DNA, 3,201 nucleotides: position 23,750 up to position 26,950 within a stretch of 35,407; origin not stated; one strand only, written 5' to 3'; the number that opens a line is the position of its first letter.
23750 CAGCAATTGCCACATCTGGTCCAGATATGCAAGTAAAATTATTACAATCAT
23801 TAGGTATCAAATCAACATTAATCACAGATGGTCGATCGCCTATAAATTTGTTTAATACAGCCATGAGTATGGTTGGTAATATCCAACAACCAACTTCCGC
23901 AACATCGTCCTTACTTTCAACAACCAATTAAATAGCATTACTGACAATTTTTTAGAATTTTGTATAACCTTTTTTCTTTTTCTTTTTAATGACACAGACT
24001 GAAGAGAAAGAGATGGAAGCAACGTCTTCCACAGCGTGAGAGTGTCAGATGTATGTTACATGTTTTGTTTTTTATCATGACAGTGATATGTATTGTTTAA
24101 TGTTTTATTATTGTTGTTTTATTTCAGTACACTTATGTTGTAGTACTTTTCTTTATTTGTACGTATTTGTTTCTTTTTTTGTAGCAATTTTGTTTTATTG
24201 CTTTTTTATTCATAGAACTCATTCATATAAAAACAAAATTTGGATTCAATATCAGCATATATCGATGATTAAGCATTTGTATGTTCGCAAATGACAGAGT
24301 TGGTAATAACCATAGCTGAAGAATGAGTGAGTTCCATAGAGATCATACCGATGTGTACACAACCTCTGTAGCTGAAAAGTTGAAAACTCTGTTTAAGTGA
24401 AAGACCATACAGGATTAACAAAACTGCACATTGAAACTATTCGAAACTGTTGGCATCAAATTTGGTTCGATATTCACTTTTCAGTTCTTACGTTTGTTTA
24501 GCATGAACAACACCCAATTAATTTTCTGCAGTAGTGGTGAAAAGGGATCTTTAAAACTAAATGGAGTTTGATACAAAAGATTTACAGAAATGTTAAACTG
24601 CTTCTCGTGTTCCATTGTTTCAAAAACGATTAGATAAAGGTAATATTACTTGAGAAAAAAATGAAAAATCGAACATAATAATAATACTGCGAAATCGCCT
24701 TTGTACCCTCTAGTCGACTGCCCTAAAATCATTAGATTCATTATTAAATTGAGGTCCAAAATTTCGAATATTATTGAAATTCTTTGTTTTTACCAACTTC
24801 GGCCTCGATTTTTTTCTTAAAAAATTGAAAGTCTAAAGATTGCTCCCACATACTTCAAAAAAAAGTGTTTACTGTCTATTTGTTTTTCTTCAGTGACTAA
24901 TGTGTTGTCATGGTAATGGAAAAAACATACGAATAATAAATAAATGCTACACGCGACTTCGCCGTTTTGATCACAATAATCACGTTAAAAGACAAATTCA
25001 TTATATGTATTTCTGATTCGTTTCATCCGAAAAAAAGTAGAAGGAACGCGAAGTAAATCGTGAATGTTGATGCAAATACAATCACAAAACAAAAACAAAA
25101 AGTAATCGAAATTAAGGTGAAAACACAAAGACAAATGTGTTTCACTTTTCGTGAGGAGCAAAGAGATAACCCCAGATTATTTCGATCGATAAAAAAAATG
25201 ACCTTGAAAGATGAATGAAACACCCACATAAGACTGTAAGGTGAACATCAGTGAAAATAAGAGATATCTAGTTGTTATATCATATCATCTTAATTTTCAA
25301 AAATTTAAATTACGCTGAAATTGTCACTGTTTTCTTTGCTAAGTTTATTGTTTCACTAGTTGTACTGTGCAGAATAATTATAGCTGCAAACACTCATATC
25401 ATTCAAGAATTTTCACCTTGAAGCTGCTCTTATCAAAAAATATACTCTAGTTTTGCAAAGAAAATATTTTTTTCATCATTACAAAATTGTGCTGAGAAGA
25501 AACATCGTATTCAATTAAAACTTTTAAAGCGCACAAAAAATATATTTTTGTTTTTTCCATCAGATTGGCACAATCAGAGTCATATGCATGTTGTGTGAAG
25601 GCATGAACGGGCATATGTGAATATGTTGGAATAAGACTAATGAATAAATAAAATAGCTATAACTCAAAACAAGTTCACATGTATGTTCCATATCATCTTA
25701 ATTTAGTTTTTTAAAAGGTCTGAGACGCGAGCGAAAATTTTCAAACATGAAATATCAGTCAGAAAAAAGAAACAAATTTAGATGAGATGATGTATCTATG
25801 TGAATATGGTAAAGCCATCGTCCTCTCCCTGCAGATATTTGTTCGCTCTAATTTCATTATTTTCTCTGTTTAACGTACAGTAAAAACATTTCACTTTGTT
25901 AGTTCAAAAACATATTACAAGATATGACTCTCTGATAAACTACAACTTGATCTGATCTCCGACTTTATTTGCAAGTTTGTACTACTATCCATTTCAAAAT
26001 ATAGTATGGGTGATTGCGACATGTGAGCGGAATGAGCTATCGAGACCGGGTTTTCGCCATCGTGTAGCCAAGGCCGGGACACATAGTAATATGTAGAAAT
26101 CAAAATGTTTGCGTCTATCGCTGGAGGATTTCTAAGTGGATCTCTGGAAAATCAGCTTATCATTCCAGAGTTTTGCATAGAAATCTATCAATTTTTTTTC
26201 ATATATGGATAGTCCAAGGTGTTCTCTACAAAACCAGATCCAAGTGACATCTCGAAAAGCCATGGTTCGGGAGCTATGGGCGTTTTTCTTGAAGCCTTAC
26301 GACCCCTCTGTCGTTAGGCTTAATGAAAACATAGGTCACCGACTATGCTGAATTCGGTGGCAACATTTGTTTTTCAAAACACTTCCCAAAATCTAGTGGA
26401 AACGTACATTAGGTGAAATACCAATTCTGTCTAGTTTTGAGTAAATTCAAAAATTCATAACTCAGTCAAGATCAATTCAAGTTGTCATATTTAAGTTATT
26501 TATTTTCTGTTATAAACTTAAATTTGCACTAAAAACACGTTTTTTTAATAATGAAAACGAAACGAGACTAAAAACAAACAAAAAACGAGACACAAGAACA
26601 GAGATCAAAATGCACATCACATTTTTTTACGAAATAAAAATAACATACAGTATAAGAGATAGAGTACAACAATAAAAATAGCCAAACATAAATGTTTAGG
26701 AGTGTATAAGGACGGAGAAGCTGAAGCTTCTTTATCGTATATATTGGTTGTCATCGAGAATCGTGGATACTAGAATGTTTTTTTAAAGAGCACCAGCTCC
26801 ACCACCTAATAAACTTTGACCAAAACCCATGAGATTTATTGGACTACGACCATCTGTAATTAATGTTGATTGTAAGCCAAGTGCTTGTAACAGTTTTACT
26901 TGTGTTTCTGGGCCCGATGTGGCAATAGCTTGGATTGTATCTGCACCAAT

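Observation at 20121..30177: Convergent tail-to-tail pair of deeply diverged major vault protein paralogs with mostly discordant intron positions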

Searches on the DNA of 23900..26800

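Call 55: search_rna_families(source=window, start=23900, end=26800, threshold=evalue, max_evalue=1)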
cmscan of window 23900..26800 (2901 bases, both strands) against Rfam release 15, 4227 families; matches with E-value up to 1: 1.
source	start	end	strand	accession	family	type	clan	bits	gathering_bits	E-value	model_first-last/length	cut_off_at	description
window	24828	24952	-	RF01443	S_pombe_snR91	Gene; snRNA; snoRNA; HACA-box;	-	25.9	50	0.11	1-144/144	no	small nucleolar RNA snR91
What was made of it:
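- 23932..26782 (.): 2851-bp spacer between the two 3' ends. No gene or RNA family recognised. Only a sub-threshold snoRNA-like hit (call 55).
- Tried and rejected: The spacer gave only a sub-threshold snoRNA-like hit (call 55).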
